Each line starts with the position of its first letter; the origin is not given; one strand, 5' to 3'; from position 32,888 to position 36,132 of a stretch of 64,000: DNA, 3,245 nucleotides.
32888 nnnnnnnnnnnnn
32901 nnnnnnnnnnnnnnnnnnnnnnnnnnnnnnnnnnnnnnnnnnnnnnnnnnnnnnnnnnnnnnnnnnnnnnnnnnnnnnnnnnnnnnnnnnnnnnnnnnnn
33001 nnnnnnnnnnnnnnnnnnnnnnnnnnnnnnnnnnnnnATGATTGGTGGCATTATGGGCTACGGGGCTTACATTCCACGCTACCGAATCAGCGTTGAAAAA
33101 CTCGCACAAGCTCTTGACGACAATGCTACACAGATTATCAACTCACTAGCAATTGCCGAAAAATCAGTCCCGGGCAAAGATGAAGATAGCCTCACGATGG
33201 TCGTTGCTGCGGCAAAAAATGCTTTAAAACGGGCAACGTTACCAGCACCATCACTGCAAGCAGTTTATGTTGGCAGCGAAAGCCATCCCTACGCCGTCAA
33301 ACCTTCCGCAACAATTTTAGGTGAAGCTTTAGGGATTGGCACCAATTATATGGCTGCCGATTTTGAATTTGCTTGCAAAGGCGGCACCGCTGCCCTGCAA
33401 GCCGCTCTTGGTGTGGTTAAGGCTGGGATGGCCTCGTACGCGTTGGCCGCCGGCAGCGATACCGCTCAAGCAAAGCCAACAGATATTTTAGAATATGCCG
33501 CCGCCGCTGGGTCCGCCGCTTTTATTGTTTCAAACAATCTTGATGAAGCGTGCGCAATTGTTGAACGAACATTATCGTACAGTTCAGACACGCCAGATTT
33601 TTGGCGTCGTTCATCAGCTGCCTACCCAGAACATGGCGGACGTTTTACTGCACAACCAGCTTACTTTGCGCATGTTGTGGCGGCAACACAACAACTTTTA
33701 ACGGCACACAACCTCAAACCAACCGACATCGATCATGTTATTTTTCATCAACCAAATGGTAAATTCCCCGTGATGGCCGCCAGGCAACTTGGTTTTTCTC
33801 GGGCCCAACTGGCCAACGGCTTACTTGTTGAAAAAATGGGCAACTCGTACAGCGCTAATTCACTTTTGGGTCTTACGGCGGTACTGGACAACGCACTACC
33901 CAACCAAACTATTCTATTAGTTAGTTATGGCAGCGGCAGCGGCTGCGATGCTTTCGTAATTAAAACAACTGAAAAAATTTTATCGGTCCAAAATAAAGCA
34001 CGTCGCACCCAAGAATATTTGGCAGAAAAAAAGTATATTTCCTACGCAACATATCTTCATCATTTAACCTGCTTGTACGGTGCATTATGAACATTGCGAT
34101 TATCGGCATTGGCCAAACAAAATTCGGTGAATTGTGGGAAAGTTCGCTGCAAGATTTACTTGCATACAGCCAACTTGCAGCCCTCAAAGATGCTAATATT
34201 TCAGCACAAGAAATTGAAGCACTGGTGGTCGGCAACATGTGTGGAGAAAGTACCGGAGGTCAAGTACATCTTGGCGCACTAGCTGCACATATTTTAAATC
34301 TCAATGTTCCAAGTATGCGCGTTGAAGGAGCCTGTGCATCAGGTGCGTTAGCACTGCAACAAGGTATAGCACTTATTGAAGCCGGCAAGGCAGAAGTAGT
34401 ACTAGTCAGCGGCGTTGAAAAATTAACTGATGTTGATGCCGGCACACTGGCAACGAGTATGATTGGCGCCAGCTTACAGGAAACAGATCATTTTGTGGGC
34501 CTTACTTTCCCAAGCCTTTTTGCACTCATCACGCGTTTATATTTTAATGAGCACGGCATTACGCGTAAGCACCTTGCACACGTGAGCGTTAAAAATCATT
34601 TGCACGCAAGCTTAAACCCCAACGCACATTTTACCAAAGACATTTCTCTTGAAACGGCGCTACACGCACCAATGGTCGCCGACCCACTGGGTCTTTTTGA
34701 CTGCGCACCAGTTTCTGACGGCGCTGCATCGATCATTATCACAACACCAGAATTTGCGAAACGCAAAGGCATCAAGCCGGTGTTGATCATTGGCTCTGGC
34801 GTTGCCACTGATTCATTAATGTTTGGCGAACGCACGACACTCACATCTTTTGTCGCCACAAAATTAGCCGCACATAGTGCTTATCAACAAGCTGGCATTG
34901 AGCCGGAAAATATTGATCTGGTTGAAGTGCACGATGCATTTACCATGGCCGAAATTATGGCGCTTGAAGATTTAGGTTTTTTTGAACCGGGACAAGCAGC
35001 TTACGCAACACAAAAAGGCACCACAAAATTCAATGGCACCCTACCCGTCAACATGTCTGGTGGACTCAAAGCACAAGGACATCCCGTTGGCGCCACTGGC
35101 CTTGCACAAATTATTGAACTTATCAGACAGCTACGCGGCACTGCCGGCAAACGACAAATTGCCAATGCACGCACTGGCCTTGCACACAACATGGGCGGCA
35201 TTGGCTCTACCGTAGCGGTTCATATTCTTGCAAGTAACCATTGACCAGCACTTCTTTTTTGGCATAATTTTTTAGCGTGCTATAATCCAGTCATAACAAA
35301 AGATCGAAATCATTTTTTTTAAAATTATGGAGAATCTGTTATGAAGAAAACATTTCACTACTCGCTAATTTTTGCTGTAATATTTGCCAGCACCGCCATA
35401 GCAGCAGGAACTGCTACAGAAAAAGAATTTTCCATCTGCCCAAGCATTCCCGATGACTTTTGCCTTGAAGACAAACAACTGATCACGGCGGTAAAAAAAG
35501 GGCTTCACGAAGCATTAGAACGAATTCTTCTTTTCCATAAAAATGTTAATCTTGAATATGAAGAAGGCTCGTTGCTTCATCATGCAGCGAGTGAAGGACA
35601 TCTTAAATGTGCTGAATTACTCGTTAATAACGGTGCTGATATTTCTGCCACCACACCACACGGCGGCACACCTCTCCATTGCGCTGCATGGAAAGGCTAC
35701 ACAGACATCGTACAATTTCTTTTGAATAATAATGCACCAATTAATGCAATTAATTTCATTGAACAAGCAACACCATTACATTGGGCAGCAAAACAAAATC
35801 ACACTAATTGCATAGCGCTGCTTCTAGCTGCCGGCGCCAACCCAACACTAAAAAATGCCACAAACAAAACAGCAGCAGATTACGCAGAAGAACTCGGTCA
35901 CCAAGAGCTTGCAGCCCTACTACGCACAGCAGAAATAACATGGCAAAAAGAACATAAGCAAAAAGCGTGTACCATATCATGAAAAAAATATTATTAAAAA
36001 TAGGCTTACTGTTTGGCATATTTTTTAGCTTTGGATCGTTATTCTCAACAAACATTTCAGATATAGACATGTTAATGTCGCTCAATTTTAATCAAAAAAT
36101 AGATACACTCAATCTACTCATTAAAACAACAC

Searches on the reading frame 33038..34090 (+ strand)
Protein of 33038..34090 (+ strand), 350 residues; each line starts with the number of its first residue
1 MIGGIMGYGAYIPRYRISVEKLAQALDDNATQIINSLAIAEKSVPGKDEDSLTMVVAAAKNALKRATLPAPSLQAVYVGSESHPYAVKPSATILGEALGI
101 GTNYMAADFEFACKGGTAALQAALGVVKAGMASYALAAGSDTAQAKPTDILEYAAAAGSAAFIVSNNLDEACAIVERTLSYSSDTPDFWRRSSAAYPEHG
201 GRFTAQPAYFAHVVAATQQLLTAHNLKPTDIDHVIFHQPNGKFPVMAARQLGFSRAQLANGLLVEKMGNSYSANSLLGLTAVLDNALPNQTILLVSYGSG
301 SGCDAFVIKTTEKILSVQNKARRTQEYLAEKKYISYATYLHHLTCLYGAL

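Call 73: search_protein_families(library=pfam, proteins=[window:33038-34090:+], max_evalue=0.0001)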
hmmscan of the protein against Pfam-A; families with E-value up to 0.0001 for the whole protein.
window:33038-34090:+ (350 aa): 2 families
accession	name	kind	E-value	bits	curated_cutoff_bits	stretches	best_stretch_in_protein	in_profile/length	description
PF08541.16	ACP_syn_III_C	-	1.2e-11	45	26.6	1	221-309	1-89/90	3-Oxoacyl-[acyl-carrier-protein (ACP)] synthase III C terminal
PF00108.29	Thiolase_N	-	9.5e-05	22.3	26.4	0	49-147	21-119/260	Thiolase, N-terminal domain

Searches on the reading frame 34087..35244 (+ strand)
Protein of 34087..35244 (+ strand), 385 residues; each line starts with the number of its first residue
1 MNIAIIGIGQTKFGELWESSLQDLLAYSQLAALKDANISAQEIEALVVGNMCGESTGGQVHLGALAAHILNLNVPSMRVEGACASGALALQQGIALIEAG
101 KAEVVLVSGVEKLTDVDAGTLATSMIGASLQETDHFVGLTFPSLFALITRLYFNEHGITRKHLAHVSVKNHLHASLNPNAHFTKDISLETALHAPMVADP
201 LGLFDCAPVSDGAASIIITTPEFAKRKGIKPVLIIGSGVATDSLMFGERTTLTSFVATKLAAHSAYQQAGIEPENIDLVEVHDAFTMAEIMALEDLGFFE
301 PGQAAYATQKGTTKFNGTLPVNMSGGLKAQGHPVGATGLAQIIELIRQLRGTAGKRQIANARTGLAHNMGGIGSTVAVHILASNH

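Call 73: search_protein_families(library=pfam, proteins=[window:34087-35244:+], max_evalue=0.0001)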
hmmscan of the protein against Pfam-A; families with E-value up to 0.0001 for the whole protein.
window:34087-35244:+ (385 aa): 5 families
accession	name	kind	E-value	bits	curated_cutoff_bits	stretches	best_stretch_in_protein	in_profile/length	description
PF22691.2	Thiolase_C_1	-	4.8e-47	159.7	28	1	238-382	1-143/144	Thiolase C-terminal domain-like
PF00108.29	Thiolase_N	-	3.5e-28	99.1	26.4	1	4-220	2-258/260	Thiolase, N-terminal domain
PF02803.24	Thiolase_C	-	1.7e-11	44.3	27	1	259-366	25-114/123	Thiolase, C-terminal domain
PF00109.32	ketoacyl-synt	-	2.3e-07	31.1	20.8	1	62-117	153-208/252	Beta-ketoacyl synthase, N-terminal domain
PF08545.16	ACP_syn_III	-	1.3e-05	25.5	24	0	80-120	4-45/80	3-Oxoacyl-[acyl-carrier-protein (ACP)] synthase III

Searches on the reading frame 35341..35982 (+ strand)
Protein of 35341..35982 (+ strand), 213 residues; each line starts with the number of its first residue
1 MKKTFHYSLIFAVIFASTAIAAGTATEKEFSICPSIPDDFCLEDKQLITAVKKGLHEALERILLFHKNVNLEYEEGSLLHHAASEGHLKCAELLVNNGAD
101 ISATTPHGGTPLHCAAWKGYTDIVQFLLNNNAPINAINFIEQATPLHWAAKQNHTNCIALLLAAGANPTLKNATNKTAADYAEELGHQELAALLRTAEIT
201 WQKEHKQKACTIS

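Call 73: search_protein_families(library=pfam, proteins=[window:35341-35982:+], max_evalue=0.0001)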
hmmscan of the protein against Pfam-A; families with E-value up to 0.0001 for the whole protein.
window:35341-35982:+ (213 aa): 6 families
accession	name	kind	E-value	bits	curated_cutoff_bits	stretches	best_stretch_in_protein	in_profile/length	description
PF12796.13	Ank_2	-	8.3e-27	94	27.3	2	47-136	1-88/90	Ankyrin repeats (3 copies)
PF00023.36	Ank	-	1.3e-25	88.4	21.1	3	107-138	1-32/33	Ankyrin repeat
PF13637.12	Ank_4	-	1.2e-24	86.2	22.7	2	79-128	1-50/50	Ankyrin repeats (many copies)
PF13857.12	Ank_5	-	6.5e-21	74.6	27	3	66-113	6-54/56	Ankyrin repeats (many copies)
PF13606.12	Ank_3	-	2.9e-16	58.1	22.3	0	107-136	1-30/30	Ankyrin repeat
PF24521.3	Ank_KRIT1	-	5.6e-09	36.3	80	1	43-131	18-108/149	KRIT1 ankyrin-repeats domain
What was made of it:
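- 35341..35982 (+): Ankyrin-repeat protein with a signal peptide, immediately upstream of A236 (context). Pfam Ank_2 8e-27 (call 73).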
